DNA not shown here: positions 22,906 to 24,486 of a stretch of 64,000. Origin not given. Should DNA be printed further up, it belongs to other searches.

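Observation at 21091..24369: Stand-alone, translationally coupled trio of pilin-like genes led by a 590-aa pilin-like protein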

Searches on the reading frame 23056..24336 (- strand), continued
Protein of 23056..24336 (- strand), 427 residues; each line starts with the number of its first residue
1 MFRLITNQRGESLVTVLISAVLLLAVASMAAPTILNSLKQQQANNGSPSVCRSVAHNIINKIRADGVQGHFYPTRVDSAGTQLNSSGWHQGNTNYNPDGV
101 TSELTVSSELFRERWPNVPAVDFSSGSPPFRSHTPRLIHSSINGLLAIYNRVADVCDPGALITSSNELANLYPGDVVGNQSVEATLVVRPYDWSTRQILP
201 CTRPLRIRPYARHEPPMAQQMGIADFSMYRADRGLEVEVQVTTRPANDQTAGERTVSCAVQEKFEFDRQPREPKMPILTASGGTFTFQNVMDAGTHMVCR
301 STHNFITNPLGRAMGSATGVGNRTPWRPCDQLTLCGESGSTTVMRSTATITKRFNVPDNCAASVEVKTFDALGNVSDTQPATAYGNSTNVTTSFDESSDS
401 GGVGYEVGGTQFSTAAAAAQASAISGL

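Call 106: list_cluster_members(proteins=[P0005, P0007, P0008, P0009, P0011, P0013, P0014, P0016, P0017, P0020])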
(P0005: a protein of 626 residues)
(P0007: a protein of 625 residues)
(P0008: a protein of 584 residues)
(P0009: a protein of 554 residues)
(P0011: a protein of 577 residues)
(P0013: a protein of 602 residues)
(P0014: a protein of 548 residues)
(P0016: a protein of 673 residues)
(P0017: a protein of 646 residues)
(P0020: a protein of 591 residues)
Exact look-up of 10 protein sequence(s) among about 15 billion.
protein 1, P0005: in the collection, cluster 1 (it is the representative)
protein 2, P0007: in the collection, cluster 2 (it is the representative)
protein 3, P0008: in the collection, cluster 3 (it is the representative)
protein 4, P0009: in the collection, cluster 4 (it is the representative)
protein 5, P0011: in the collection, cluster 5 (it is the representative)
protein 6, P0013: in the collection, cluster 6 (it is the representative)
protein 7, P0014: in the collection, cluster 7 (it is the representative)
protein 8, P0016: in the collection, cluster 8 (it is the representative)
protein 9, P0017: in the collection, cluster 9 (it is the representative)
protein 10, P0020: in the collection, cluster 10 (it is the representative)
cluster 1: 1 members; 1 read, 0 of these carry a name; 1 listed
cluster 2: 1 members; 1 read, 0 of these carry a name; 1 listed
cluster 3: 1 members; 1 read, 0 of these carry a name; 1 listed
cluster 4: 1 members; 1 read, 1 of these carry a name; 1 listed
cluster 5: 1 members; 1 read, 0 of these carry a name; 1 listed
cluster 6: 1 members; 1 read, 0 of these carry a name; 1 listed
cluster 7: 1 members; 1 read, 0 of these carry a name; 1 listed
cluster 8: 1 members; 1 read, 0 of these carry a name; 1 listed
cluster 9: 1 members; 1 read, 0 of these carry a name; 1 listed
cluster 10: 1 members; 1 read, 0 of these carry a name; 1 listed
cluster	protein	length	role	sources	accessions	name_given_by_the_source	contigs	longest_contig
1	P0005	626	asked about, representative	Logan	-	-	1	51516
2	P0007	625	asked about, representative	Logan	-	-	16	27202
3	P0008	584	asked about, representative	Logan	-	-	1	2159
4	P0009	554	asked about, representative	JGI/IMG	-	hypothetical protein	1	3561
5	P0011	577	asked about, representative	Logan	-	-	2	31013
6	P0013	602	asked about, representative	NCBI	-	-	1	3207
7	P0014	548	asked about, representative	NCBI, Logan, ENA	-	-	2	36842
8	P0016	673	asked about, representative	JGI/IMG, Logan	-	-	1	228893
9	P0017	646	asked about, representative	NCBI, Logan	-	-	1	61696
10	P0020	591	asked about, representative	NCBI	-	-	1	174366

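Call 107: list_cluster_members(proteins=[P0029, P0034, P0035, P0037, P0038, P0040, P0042, P0056, P0104, P0109])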
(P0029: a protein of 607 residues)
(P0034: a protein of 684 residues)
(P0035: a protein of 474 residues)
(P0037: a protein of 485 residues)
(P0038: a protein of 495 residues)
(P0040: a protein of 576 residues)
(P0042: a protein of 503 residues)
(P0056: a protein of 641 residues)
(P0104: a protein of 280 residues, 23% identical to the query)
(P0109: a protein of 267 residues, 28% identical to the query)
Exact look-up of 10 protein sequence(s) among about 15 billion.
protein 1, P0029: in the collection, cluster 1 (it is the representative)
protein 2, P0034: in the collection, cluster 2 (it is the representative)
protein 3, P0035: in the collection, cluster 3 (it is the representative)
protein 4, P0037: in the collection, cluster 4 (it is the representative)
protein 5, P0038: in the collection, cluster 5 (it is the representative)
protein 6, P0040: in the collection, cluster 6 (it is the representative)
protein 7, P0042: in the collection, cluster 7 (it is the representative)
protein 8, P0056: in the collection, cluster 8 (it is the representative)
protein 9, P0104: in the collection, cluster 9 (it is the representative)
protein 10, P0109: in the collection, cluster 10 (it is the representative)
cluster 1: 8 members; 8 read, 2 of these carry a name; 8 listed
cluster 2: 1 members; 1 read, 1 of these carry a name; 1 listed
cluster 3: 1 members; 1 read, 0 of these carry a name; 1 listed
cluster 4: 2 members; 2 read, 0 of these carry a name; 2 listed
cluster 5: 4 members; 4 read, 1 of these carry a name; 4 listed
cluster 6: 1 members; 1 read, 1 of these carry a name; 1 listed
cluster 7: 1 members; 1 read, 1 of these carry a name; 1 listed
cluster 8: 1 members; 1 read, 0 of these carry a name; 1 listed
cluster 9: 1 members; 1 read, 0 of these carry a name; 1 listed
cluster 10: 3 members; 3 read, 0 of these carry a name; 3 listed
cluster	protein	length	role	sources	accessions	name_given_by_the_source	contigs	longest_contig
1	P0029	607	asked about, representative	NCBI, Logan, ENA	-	-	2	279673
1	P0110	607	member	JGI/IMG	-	prepilin-type N-terminal cleavage/methylation domain-containing protein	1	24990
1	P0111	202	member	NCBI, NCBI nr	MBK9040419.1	MAG: hypothetical protein IPL83_14870 [Bdellovibrionales bacterium] | hypothetical protein [Bdellovibrionales bacterium]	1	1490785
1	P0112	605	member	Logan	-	-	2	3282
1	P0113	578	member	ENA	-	-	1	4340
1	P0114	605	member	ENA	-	-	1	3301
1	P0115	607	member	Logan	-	-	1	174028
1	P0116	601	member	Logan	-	-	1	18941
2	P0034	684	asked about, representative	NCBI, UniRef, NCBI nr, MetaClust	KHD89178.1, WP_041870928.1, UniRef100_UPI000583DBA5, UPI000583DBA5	MAG: hypothetical protein OM95_05005 [Bdellovibrio sp. ArHS] | IPT/TIG domain-containing protein n=1 Tax=Bdellovibrio sp. ArHS TaxID=1569284 ... | IPT/TIG domain-containing protein [Bdellovibrio sp. ArHS]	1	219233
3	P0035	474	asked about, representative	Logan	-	-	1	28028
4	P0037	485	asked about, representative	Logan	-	-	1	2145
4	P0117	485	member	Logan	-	-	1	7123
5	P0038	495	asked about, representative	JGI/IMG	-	prepilin-type N-terminal cleavage/methylation domain-containing protein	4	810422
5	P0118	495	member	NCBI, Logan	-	-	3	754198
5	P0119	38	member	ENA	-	-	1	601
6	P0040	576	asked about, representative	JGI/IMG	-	type II secretory pathway pseudopilin PulG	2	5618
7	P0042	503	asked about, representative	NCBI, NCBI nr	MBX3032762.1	MAG: prepilin-type N-terminal cleavage/methylation domain-containing protein ... | prepilin-type N-terminal cleavage/methylation domain-containing protein ...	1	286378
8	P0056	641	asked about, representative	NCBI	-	-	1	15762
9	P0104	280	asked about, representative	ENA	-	-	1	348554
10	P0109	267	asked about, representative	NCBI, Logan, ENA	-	-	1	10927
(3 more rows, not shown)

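Call 113: find_related_loci(query=A5, collection=viral_contigs, flank=5000)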
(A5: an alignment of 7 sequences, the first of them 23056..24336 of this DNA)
Query A5 (427 aa) in viral_contigs; peptide patterns used: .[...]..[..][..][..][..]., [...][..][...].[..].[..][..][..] (x = any residue, [..] = any of these).
24 stretches matched a pattern, but none encodes a relative of the query by tblastn (E <= 1e-3).

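Call 114: search_dna_similar(query=window:23056-24336:-, collection=phages, mode=protein, max_evalue=0.001)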
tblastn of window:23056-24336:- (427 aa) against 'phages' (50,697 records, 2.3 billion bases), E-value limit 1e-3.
No match.

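Call 115: search_dna_similar(query=window:23056-24336:-, collection=plasmids, mode=protein, max_evalue=0.001)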
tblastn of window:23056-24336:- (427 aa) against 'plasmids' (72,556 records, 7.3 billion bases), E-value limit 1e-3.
No match.
